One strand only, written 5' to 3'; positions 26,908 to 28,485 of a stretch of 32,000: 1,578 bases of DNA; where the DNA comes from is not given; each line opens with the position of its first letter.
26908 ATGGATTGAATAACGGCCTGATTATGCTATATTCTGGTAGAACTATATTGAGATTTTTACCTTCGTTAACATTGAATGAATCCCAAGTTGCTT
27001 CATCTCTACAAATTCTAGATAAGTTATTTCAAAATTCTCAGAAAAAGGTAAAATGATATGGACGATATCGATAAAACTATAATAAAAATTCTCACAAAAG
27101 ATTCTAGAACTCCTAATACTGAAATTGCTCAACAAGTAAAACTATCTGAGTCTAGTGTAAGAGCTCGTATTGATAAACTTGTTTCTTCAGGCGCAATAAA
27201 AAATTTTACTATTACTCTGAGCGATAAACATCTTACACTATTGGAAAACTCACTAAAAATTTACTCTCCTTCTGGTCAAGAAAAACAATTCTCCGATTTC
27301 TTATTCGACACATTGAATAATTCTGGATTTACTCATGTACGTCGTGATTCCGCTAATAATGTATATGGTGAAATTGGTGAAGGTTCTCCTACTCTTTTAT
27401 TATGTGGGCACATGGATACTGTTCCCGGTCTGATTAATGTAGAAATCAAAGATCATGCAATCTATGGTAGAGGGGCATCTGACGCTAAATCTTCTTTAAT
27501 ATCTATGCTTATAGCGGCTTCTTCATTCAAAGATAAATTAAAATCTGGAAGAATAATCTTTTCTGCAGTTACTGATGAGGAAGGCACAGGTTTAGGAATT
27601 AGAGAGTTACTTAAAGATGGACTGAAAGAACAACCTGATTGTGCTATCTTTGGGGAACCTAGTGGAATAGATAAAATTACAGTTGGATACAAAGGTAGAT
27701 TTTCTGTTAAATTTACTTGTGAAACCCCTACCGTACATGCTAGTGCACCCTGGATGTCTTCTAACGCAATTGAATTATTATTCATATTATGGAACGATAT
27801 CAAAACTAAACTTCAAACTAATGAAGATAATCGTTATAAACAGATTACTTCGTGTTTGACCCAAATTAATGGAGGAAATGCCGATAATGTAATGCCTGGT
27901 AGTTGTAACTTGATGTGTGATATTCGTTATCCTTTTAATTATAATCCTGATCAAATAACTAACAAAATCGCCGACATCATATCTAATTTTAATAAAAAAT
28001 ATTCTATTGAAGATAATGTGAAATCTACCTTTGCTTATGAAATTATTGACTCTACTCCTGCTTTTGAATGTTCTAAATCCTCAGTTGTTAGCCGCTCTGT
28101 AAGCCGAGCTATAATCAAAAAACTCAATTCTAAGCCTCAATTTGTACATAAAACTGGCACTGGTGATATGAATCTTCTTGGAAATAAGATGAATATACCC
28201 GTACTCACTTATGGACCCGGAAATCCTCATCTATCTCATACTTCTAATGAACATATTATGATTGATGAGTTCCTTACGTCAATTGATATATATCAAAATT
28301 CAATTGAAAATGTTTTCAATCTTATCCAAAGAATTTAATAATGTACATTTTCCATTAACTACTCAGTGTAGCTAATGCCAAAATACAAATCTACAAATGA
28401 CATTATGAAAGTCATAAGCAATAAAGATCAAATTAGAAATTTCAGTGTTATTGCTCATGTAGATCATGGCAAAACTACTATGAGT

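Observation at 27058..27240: AsnC/Lrp-type HTH domain is fused in frame to the N-terminus of the last pathway enzyme LysK/ArgE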

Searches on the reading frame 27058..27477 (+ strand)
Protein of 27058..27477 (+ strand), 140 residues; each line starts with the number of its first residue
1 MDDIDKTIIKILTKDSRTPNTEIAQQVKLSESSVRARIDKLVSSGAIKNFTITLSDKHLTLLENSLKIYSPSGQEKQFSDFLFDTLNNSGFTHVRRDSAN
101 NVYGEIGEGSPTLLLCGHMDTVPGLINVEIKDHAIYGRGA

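Call 79: search_protein_representatives(protein=window:27058-27477:+)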
Query: 140 residues. Proteins with E-value up to 0.001 (for the whole library): 1873; up to 1e-10: 105; up to 1e-30: 0. The best 150 are listed.
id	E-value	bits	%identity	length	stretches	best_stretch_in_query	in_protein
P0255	1.2e-20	90.1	54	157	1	60-140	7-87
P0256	2.2e-20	89.2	54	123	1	58-140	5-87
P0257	3.0e-20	88.8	58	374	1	58-140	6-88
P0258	1.1e-19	87.0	56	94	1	61-135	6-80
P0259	2.3e-19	85.9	54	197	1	60-140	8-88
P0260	8.7e-19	84.1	79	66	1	1-57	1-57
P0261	1.0e-18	83.8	62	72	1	59-123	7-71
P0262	2.0e-18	82.9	51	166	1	54-139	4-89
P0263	3.6e-18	82.1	51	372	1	58-140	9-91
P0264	2.3e-17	79.5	56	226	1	60-140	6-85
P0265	7.7e-17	77.8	49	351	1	57-140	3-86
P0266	8.6e-17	77.6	50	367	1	59-140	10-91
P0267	8.6e-17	77.6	57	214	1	66-140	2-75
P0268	8.7e-17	77.6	54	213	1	59-140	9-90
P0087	9.6e-17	77.5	51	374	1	59-140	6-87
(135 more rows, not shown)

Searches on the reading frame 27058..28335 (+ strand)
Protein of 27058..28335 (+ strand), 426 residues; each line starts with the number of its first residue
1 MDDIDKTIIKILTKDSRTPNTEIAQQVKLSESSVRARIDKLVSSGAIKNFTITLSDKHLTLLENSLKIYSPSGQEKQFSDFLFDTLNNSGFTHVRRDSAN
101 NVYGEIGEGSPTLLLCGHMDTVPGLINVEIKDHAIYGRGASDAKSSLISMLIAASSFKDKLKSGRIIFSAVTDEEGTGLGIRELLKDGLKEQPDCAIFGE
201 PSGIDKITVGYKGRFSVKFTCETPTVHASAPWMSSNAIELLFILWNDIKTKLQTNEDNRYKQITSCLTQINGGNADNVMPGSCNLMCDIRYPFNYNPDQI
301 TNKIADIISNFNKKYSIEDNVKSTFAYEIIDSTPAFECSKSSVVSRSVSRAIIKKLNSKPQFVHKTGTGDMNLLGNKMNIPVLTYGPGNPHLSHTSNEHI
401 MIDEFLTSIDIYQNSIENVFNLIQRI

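Call 3: search_protein_families(library=pfam, proteins=[window:27058-28335:+], max_evalue=0.01)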
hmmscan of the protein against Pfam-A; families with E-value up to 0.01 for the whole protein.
window:27058-28335:+ (426 aa): 6 families
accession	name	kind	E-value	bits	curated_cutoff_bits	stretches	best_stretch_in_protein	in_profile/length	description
PF01546.33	Peptidase_M20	-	1.2e-25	91.1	24.6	1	114-417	1-205/206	Peptidase family M20/M25/M40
PF07687.19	M20_dimer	-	1.4e-15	57.6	21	1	210-315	2-106/107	Peptidase dimerisation domain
PF13404.12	HTH_AsnC-type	-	1.6e-14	53.8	27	1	1-41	1-41/42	AsnC-type helix-turn-helix domain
PF13412.12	HTH_24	-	2.2e-13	50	21.9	1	1-48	1-48/48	Winged helix-turn-helix DNA-binding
PF04389.22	Peptidase_M28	-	3e-06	27.5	21.3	1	101-185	1-77/193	Peptidase family M28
PF08280.17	HTH_Mga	-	0.0038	17.6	23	0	6-42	8-44/59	M protein trans-acting positive regulator (MGA) HTH domain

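Call 4: search_protein_families(library=ncbifam, proteins=[window:27058-28335:+], max_evalue=0.01)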
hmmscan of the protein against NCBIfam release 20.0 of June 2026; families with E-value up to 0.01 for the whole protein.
window:27058-28335:+ (426 aa): 63 families (the best 25 are shown)
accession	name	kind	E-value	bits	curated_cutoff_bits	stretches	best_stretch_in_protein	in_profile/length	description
TIGR01902.1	dapE-lys-deAc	subfamily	8.2e-81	271.9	163.1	1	61-419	2-337/340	N-acetyl-ornithine/N-acetyl-lysine deacetylase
NF003367.0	PRK04443.1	equivalog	1.3e-77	261.5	363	1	56-419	7-345/349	[LysW]-lysine hydrolase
NF001747.0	PRK00466.1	equivalog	3.5e-66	223.4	288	1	57-421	11-344/346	N-acetyl-lysine deacetylase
TIGR01910.1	DapE-ArgE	subfamily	8.9e-56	189.7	217.6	1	62-411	4-373/373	ArgE/DapE family deacylase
NF006365.0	PRK08588.1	subfamily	1.1e-50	173.1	289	1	56-420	7-381/383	succinyl-diaminopimelate desuccinylase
NF006399.0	PRK08651.1-2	equivalog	3.8e-43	148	381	1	73-413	25-398/405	succinyl-diaminopimelate desuccinylase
NF009555.0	PRK13004.1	equivalog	5.2e-41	140.8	321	1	53-417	12-393/399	YgeY family selenium metabolism-linked hydrolase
NF009557.0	PRK13009.1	equivalog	5e-40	137.8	284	1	57-420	4-375/377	succinyl-diaminopimelate desuccinylase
TIGR01900.1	dapE-gram_pos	equivalog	1.4e-36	126.2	304.2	1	59-412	6-346/351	succinyl-diaminopimelate desuccinylase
NF006400.0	PRK08651.1-3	equivalog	7.3e-36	123.8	374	1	102-419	75-406/410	succinyl-diaminopimelate desuccinylase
NF005710.0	PRK07522.1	subfamily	6.1e-34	117.8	412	1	88-411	45-380/391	acetylornithine deacetylase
TIGR03526.1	selenium_YgeY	hypoth_equivalog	6.9e-31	107.5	321.5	1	58-413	15-387/395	YgeY family selenium metabolism-linked hydrolase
TIGR01246.1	dapE_proteo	equivalog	8.1e-31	107.3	361.8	1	61-418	4-369/370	succinyl-diaminopimelate desuccinylase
TIGR01892.1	AcOrn-deacetyl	equivalog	3e-30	105.5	297.7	1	99-407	46-356/365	acetylornithine deacetylase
NF006404.0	PRK08652.1-2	equivalog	7.1e-29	100.8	348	1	57-412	2-321/332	acetylornithine deacetylase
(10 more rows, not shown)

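Call 5: find_homologous_proteins(query=window:27058-28335:+)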
Query window:27058-28335:+ (426 aa): 3577 proteins with E <= 0.001 among 8000 candidates; the best 120 are listed.
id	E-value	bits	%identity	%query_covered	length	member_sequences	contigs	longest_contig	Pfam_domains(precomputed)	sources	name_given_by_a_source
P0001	9.8e-276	932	98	100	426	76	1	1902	PF01546.34,PF13412.13,PF04389.23,PF13404.13,PF07687.20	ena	-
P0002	8.0e-239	810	84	100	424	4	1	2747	PF01546.34,PF13412.13,PF13404.13,PF07687.20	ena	-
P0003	7.5e-238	807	84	100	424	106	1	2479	PF01546.34,PF13412.13,PF04389.23,PF13404.13,PF07687.20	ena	-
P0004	2.6e-222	756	81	100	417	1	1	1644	PF01546.34,PF13412.13,PF04389.23,PF13404.13,PF07687.20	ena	-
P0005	2.4e-218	743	78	100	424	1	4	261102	PF01546.34,PF13412.13,PF13404.13,PF07687.20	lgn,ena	-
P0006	1.9e-216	737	79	100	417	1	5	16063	PF01546.34,PF13412.13,PF04389.23,PF13404.13,PF07687.20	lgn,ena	-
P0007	2.2e-216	737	79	100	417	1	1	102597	PF01546.34,PF13412.13,PF04389.23,PF13404.13,PF07687.20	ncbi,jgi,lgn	jgi:LysW-gamma-L-lysine carboxypeptidase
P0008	2.6e-216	736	79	100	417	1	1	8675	PF01546.34,PF13412.13,PF04389.23,PF13404.13,PF07687.20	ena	-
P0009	3.7e-216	736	79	100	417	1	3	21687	PF01546.34,PF13412.13,PF04389.23,PF13404.13,PF07687.20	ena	-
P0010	6.1e-216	735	79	100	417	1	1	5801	PF01546.34,PF13412.13,PF04389.23,PF13404.13,PF07687.20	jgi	-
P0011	6.5e-216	735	79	100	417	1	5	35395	PF01546.34,PF13412.13,PF04389.23,PF13404.13,PF07687.20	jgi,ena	-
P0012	7.0e-216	735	79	100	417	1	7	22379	PF01546.34,PF13412.13,PF04389.23,PF13404.13,PF07687.20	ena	-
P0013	8.0e-216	735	79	100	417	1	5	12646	PF01546.34,PF13412.13,PF04389.23,PF13404.13,PF07687.20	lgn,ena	-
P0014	1.1e-215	734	79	100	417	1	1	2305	PF01546.34,PF13412.13,PF04389.23,PF13404.13,PF07687.20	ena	-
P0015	1.2e-215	734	79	100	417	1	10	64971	PF01546.34,PF13412.13,PF04389.23,PF13404.13,PF07687.20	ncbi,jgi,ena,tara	tara:strand:- start:167 stop:1420 length:1254 start_codon:yes stop_codon:yes gene_type:complete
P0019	2.5e-141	489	60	87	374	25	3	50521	PF01546.34,PF07687.20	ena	-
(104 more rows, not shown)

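Call 21: find_homologous_proteins(query=window:27058-28335:+, region=1-60, max_evalue=0.001)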
Query window:27058-28335:+, residues 1-60 (60 aa): 18 proteins with E <= 0.001 among 30 candidates.
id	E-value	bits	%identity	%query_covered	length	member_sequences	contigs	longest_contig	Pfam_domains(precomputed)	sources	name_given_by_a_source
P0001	2.8e-26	107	98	100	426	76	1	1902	PF01546.34,PF13412.13,PF04389.23,PF13404.13,PF07687.20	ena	-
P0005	4.0e-25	103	95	100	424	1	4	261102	PF01546.34,PF13412.13,PF13404.13,PF07687.20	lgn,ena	-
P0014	6.4e-25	102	92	100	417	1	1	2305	PF01546.34,PF13412.13,PF04389.23,PF13404.13,PF07687.20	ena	-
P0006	6.4e-25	102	92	100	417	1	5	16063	PF01546.34,PF13412.13,PF04389.23,PF13404.13,PF07687.20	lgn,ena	-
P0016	6.5e-25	102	92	100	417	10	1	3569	PF01546.34,PF13412.13,PF04389.23,PF13404.13,PF07687.20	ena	-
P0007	6.8e-25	102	92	100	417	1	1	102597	PF01546.34,PF13412.13,PF04389.23,PF13404.13,PF07687.20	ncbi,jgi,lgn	jgi:LysW-gamma-L-lysine carboxypeptidase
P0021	6.9e-25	102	92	100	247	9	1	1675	PF01546.34,PF13412.13,PF04389.23,PF13404.13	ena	-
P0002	7.3e-25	102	95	100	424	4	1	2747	PF01546.34,PF13412.13,PF13404.13,PF07687.20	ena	-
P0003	1.9e-24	101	92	100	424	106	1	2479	PF01546.34,PF13412.13,PF04389.23,PF13404.13,PF07687.20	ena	-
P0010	2.0e-24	101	90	100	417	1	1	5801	PF01546.34,PF13412.13,PF04389.23,PF13404.13,PF07687.20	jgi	-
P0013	2.0e-24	101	90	100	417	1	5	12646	PF01546.34,PF13412.13,PF04389.23,PF13404.13,PF07687.20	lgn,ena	-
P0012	2.1e-24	101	90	100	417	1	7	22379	PF01546.34,PF13412.13,PF04389.23,PF13404.13,PF07687.20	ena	-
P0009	2.9e-24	100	92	100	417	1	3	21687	PF01546.34,PF13412.13,PF04389.23,PF13404.13,PF07687.20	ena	-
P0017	4.9e-24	100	90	100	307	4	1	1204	PF01546.34,PF13412.13,PF04389.23,PF13404.13,PF07687.20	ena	-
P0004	5.7e-24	99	92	100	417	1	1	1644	PF01546.34,PF13412.13,PF04389.23,PF13404.13,PF07687.20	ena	-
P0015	8.8e-24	99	90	100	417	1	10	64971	PF01546.34,PF13412.13,PF04389.23,PF13404.13,PF07687.20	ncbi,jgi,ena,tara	tara:strand:- start:167 stop:1420 length:1254 start_codon:yes stop_codon:yes gene_type:complete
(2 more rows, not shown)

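Call 22: list_cluster_members(proteins=[P0007, P0015, P0005, P0019])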
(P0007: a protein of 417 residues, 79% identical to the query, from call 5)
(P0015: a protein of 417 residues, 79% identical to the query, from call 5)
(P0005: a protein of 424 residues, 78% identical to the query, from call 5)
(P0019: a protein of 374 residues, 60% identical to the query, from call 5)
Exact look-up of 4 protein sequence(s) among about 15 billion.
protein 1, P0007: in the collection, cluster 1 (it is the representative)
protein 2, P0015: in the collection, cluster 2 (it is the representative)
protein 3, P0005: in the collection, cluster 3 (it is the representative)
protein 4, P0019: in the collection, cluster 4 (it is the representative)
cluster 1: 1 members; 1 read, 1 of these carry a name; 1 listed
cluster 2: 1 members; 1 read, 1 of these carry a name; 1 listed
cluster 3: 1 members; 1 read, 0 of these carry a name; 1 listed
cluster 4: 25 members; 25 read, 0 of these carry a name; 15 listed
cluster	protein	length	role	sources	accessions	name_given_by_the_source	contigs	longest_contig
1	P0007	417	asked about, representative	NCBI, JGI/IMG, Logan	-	LysW-gamma-L-lysine carboxypeptidase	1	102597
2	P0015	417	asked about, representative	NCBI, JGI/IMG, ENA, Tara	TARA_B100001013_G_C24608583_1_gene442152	strand:- start:167 stop:1420 length:1254 start_codon:yes stop_codon:yes gene_type:complete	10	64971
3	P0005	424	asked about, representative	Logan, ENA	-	-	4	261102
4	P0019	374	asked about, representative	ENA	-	-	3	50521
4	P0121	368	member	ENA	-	-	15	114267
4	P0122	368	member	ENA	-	-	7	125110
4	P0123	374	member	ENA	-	-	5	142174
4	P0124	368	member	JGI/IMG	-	-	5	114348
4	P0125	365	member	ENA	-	-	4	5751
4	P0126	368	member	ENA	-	-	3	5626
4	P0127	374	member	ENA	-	-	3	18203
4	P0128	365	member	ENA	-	-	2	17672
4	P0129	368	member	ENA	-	-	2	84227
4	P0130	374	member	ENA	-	-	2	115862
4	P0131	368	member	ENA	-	-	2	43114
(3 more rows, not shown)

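Call 26: search_solved_structures(query=window:27058-28335:+, max_evalue=0.001, show_alignments=1)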
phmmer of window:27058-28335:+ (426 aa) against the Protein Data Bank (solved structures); distinct sequences matched with E-value up to 0.001: 34.
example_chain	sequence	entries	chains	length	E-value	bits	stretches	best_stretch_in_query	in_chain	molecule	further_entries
5xoy_A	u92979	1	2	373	7.8e-42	146.8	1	61-418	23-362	[LysW]-lysine hydrolase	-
4q7a_A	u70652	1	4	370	1.9e-40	142.3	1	59-419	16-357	N-acetyl-ornithine/N-acetyl-lysine deacetylase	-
7uoi_A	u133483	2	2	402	1.6e-19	73.4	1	56-416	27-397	succinyl-diaminopimelate desuccinylase | Probable succinyl-diaminopimelate desuccinylase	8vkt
3tx8_A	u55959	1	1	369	6.1e-19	71.5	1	59-405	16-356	Succinyl-diaminopimelate desuccinylase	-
8f8o_A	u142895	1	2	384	6.9e-17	64.7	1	83-420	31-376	Succinyl-diaminopimelate desuccinylase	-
7t1q_A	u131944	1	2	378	7.9e-17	64.5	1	83-419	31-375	Succinyl-diaminopimelate desuccinylase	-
5vo3_A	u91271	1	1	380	1e-16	64.1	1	59-419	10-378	Succinyl-diaminopimelate desuccinylase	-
3ic1_A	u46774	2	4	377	1.2e-16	63.9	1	73-419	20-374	Succinyl-diaminopimelate desuccinylase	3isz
7lgp_A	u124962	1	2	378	1.4e-16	63.7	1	79-417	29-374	Succinyl-diaminopimelate desuccinylase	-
7rsf_A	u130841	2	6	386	4.7e-15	58.7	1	101-400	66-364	Acetylornithine deacetylase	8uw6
3ct9_A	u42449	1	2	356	4.8e-15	58.6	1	53-304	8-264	Acetylornithine deacetylase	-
1vgy_A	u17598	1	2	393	3.6e-14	55.8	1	76-318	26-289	succinyl-diaminopimelate desuccinylase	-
4o23_A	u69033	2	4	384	4.8e-14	55.3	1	75-318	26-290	Succinyl-diaminopimelate desuccinylase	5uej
4ppz_A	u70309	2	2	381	4.9e-14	55.3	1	75-318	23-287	Succinyl-diaminopimelate desuccinylase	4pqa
1cg2_A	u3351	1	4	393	3.4e-13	52.5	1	79-300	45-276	CARBOXYPEPTIDASE G2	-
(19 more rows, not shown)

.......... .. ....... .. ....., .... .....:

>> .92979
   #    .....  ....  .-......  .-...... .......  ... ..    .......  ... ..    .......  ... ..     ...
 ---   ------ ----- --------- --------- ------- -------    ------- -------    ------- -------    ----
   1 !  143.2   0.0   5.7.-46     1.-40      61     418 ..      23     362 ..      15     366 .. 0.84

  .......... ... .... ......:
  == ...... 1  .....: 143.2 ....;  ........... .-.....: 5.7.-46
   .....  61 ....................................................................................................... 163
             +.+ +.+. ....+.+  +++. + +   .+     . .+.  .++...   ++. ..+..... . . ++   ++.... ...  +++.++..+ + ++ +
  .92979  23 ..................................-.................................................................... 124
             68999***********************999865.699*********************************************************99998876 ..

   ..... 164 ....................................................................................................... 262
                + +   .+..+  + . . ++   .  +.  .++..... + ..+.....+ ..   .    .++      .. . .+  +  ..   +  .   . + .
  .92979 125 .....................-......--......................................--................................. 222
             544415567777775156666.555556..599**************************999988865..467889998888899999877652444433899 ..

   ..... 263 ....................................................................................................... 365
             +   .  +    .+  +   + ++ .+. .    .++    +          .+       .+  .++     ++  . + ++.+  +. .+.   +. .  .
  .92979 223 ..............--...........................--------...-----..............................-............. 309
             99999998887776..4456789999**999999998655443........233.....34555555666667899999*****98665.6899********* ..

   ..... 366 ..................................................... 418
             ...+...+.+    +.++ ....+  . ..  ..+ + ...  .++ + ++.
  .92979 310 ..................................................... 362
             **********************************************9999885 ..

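Call 48: predict_structure(alignment_id=A1)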
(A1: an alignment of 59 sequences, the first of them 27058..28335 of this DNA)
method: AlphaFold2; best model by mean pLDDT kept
length: 426 residues; sequences in the alignment: 59
mean_pLDDT: 89.0   pTM: 0.80
mean pLDDT of the five models: 89.0, 85.6, 85.4, 85.1, 83.4
residues with pLDDT >= 90: 288; 70-90: 107; 50-70: 25; < 50: 6
segments of 3 or more residues with pLDDT < 50: 49-54
pLDDT, mean of each block of 10 residues (from residue 1): 83 67 83 80 60 64 96 96 97 95 95 96 91 92 95 95 94 90 84 94 94 95 82 83 95 87 93 77 94 93 96 73 89 94 98 96 84 93 94 91 95 97 87
secondary structure, 60 per line:
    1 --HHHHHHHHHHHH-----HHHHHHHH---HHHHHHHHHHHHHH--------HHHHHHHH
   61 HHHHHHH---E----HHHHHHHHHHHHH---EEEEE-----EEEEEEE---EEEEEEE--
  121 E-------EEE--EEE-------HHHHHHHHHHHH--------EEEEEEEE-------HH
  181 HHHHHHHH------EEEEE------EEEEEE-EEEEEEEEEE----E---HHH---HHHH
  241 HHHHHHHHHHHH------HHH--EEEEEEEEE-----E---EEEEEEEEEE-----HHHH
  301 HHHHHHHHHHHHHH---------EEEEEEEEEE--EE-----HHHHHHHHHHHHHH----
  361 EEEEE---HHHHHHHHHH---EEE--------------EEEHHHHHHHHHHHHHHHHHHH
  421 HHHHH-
elements in order: H3-14 H20-27 H31-44 H53-67 H76-88 E92-96 E102-108 E112-118 E129-131 E134-136 H144-155 E164-171 H179-188 E195-199 E206-211 E213-222 H237-252 E264-272 E282-291 H297-314 E324-333 H343-356 E361-365 H369-378 E382-384 E399-401 H402-425

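Call 54: find_encoding_contigs(protein=P0007, flank=9000, max_places=3)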
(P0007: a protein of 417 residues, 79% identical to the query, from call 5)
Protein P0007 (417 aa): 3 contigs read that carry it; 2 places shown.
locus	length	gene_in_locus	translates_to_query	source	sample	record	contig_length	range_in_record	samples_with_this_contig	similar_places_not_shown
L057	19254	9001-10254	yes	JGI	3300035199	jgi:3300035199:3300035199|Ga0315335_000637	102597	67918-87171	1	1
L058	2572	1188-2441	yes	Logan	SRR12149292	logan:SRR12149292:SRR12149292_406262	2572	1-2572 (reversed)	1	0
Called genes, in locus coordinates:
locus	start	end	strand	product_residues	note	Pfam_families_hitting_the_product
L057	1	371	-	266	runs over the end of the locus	PF00316:FBPase (weak), PF00459:Inositol_P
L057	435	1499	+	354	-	PF01658:Inos-1-P_synth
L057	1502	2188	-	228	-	-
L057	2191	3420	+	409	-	PF00764:Arginosuc_synth, PF20979:Arginosuc_syn_C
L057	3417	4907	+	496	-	PF00206:Lyase_1, PF14698:ASL_C2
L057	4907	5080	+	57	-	PF21344:Zn_ribbon_LysW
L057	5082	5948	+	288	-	PF22626:LysX_preATP_grasp, PF02222:ATP-grasp (weak), PF02655:ATP-grasp_3, PF02955:GSH-S_ATP, PF08443:RimK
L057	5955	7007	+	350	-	PF01118:Semialdhyde_dh, PF22698:Semialdhyde_dhC_1, PF02774:Semialdhyde_dhC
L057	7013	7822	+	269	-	PF00696:AA_kinase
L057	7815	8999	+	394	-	PF00202:Aminotran_3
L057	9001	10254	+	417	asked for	PF13404:HTH_AsnC-type, PF13412:HTH_24, PF04389:Peptidase_M28 (weak), PF01546:Peptidase_M20, PF07687:M20_dimer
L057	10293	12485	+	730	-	PF00009:GTP_EFTU, PF22042:EF-G_D2, PF03144:GTP_EFTU_D2, PF14492:EFG_III, PF03764:EFG_IV, PF00679:EFG_C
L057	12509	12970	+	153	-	PF13508:Acetyltransf_7, PF13673:Acetyltransf_10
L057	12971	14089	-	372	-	PF00899:ThiF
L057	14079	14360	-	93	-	PF02597:ThiS, PF09138:Urm1 (weak)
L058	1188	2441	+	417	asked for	PF13404:HTH_AsnC-type, PF13412:HTH_24, PF04389:Peptidase_M28 (weak), PF01546:Peptidase_M20, PF07687:M20_dimer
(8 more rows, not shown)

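Call 63: fold_search(model_id=the predicted structure, library=pdb)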
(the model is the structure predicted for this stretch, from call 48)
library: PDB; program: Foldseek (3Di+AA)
matches with E <= 10: 1245; with E <= 0.001: 215
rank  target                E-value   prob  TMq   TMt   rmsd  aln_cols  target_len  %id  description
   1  4q7a_C                1.1e-34  1.00  0.73  0.87   3.1       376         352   27  Crystal Structure of N-acetyl-ornithine/N-acetyl-lysine Deacetylase from Sphaerobacter thermophilus (released 2014-07-02)
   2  4q7a_A                2.7e-34  1.00  0.68  0.79   4.0       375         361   27  Crystal Structure of N-acetyl-ornithine/N-acetyl-lysine Deacetylase from Sphaerobacter thermophilus (released 2014-07-02)
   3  4q7a_D                6.0e-34  1.00  0.71  0.87   2.8       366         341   27  Crystal Structure of N-acetyl-ornithine/N-acetyl-lysine Deacetylase from Sphaerobacter thermophilus (released 2014-07-02)
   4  5xoy_B                1.5e-33  1.00  0.75  0.90   2.5       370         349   29  Crystal structure of LysK from Thermus thermophilus in complex with Lysine (released 2017-09-13)
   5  5xoy_A                3.3e-32  1.00  0.72  0.89   2.8       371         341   28  Crystal structure of LysK from Thermus thermophilus in complex with Lysine (released 2017-09-13)
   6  7uoi                  6.4e-31  1.00  0.74  0.82   3.3       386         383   25  Crystallographic structure of DapE from Enterococcus faecium (released 2023-04-12)
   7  5vo3                  2.0e-29  1.00  0.72  0.80   3.6       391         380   22  Crystal structure of DapE in complex with the products (succinic acid and diaminopimelic acid) (released 2018-07-25)
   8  7t1q_B                8.5e-29  1.00  0.70  0.78   3.8       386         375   23  Crystal Structure of the Succinyl-diaminopimelate Desuccinylase (DapE) from Acinetobacter baumannii in complex with Su (released 2021-12-15)
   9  8uw6_B                1.9e-28  1.00  0.69  0.76   3.8       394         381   22  Acetylornithine deacetylase from Escherichia coli, di-zinc form. (released 2024-05-29)
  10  7rsf_B                2.9e-28  1.00  0.65  0.72   4.5       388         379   22  Acetylornithine deacetylase from Escherichia coli (released 2021-08-18)
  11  7lgp_B                3.6e-28  1.00  0.69  0.77   3.8       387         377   24  DapE enzyme from Shigella flexneri (released 2021-01-27)
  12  8f8o_B                3.8e-28  1.00  0.71  0.80   3.6       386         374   22  Crystal Structure of the Succinyl-diaminopimelate Desuccinylase (DapE) from Acinetobacter baumannii in complex with Su (released 2022-11-30)
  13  4ppz                  4.3e-28  1.00  0.69  0.78   3.7       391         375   20  Crystal structure of zinc-bound succinyl-diaminopimelate desuccinylase from Neisseria meningitidis MC58 (released 2014-03-26)
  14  5uej_A                4.8e-28  1.00  0.67  0.75   4.1       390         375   20  1.30 A crystal structure of DapE enzyme from Neisseria meningitidis MC58 (released 2017-02-01)
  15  7t1q_A                1.0e-27  1.00  0.71  0.79   3.9       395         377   22  Crystal Structure of the Succinyl-diaminopimelate Desuccinylase (DapE) from Acinetobacter baumannii in complex with Su (released 2021-12-15)
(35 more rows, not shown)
